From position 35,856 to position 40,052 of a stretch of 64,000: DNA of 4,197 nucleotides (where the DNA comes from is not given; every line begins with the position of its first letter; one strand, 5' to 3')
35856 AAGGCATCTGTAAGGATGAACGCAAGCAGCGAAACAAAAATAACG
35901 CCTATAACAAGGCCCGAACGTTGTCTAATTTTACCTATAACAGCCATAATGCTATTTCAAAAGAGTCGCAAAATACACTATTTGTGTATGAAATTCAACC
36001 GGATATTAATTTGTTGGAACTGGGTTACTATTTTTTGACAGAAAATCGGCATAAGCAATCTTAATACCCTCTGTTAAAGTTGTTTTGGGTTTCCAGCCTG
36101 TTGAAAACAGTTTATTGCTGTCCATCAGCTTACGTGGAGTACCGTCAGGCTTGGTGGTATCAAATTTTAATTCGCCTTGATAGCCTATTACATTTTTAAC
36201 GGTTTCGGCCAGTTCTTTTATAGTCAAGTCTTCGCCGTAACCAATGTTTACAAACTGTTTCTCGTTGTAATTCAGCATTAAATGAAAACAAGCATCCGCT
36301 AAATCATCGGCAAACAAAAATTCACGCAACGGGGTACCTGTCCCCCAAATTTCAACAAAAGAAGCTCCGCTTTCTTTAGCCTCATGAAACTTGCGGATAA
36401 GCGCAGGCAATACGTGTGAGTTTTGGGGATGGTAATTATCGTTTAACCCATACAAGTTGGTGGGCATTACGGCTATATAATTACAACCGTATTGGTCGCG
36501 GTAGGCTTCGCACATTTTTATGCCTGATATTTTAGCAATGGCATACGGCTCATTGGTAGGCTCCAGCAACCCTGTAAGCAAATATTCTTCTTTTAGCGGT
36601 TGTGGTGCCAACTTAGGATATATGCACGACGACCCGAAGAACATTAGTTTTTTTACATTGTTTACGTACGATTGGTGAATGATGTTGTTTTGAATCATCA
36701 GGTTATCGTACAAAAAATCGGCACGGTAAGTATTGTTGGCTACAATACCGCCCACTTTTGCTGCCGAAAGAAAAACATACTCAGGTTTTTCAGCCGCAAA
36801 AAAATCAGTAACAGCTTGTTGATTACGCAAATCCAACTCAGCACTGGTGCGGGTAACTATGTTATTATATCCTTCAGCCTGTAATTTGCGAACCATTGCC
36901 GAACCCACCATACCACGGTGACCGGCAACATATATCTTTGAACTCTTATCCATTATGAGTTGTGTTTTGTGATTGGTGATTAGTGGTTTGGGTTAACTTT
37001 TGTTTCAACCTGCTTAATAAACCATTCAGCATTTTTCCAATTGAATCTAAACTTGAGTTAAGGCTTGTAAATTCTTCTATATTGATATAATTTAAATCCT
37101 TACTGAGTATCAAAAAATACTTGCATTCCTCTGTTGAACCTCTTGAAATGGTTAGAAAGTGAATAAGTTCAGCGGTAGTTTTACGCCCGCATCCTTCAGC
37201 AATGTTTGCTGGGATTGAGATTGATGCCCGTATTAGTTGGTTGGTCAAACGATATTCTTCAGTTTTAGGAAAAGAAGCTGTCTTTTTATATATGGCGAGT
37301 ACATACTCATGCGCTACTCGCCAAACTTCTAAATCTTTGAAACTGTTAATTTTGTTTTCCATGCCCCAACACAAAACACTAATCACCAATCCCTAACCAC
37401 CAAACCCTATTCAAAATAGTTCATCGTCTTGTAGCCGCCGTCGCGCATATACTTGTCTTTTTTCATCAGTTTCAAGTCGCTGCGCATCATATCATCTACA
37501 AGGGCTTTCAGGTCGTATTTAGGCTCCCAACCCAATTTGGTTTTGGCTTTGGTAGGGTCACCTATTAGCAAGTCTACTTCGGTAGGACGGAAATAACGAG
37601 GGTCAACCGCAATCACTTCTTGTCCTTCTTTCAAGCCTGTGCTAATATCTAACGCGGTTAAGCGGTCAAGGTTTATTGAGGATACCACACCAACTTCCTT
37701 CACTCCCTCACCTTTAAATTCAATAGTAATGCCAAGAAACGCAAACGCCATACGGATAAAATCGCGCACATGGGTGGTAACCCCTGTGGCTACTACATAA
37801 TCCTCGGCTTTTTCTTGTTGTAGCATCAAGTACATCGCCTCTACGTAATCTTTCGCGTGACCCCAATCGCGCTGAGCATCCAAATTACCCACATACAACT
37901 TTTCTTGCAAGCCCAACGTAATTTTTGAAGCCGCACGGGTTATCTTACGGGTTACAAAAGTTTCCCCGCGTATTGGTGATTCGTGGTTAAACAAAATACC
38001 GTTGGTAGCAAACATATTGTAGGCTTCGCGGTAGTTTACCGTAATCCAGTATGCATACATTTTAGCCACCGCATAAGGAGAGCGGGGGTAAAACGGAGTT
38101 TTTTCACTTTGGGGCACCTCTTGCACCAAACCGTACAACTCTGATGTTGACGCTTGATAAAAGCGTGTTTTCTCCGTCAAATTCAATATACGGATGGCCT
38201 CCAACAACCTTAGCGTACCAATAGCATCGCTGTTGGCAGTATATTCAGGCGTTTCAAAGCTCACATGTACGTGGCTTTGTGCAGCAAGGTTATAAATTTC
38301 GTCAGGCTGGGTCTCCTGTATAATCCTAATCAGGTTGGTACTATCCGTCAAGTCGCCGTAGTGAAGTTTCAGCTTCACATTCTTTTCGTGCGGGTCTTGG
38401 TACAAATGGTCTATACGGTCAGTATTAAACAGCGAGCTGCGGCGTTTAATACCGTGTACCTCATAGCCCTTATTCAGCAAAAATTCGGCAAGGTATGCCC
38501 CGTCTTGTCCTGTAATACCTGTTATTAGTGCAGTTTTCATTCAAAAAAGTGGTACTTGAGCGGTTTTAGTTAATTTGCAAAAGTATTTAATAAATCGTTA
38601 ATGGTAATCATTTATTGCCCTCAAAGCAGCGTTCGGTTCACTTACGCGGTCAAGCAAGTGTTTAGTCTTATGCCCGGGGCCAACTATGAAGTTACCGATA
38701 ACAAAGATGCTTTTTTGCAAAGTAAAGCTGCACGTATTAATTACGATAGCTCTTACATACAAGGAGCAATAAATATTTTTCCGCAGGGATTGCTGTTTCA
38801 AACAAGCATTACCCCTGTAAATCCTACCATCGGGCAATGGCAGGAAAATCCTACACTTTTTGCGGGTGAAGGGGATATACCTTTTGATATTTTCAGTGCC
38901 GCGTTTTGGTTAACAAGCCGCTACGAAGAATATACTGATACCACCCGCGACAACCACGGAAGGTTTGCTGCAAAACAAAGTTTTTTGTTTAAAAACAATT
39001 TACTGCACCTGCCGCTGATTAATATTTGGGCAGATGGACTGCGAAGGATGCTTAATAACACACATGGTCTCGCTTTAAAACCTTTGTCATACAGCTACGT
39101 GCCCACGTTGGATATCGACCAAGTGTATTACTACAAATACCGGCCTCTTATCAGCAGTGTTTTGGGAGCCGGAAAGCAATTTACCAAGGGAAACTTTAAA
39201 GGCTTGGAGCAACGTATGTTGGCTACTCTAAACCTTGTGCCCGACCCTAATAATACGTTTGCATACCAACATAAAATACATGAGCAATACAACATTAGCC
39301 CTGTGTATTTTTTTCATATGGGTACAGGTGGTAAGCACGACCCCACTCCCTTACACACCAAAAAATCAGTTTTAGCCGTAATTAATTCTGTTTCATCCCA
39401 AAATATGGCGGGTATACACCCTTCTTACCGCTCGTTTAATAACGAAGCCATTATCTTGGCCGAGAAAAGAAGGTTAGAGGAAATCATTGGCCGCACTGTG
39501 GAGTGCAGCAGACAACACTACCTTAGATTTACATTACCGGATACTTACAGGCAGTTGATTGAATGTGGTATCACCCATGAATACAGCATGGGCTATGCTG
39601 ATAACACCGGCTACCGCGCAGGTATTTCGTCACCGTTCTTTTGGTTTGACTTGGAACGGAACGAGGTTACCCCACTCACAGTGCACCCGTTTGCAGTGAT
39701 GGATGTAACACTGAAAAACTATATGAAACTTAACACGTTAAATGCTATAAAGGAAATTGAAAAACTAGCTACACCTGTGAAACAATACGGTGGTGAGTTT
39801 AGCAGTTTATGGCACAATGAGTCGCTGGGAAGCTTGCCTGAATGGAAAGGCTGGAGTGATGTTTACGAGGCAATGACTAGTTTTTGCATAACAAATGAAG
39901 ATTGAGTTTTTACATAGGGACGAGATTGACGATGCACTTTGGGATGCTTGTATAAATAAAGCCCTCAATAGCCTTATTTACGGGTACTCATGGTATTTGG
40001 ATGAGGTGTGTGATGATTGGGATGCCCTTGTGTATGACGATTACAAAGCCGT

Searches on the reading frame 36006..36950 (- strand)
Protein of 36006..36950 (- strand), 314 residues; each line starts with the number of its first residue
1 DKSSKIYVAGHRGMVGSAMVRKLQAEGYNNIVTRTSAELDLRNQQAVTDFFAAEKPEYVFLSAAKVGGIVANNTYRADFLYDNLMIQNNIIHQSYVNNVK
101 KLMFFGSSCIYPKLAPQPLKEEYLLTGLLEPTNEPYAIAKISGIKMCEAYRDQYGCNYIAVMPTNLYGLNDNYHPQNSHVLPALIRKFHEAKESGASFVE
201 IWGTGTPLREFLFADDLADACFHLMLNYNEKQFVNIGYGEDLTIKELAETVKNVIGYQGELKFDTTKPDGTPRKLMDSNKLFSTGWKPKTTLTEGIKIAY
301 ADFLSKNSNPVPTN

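Call 64: search_protein_families(library=pfam, proteins=[window:36006-36950:-], max_evalue=0.00001)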
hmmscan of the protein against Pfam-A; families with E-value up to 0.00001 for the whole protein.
window:36006-36950:- (314 aa): 3 families
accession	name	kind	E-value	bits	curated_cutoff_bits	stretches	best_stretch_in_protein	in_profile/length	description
PF01370.27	Epimerase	-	4.9e-62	209.9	20.9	1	6-237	1-240/240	NAD dependent epimerase/dehydratase family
PF16363.11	GDP_Man_Dehyd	-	1.1e-17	64.9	27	1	37-297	57-330/332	GDP-mannose 4,6 dehydratase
PF04321.23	RmlD_sub_bind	-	1.1e-06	28.3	27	1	5-64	2-60/287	RmlD substrate binding domain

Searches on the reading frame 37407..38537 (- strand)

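Call 61: search_protein_families(library=pfam, proteins=[window:37407-38537:-], max_evalue=0.00001)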
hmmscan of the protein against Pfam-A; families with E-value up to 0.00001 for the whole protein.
window:37407-38537:- (376 aa): 3 families
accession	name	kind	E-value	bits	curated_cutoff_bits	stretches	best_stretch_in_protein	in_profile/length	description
PF16363.11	GDP_Man_Dehyd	-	4.8e-155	516.5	27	1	4-350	1-332/332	GDP-mannose 4,6 dehydratase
PF01370.27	Epimerase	-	3.5e-78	262.8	20.9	1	3-250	1-240/240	NAD dependent epimerase/dehydratase family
PF04321.23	RmlD_sub_bind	-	8.1e-06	25.5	27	0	3-161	3-131/287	RmlD substrate binding domain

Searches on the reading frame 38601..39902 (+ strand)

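Call 61: search_protein_families(library=pfam, proteins=[window:38601-39902:+], max_evalue=0.00001)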
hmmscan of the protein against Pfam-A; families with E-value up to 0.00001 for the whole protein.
window:38601-39902:+ (434 aa): 1 family
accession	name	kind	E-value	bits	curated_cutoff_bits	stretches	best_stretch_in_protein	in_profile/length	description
PF23019.1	DUF7033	-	4.6e-28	97.9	27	1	93-180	1-89/90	Family of unknown function (DUF7033)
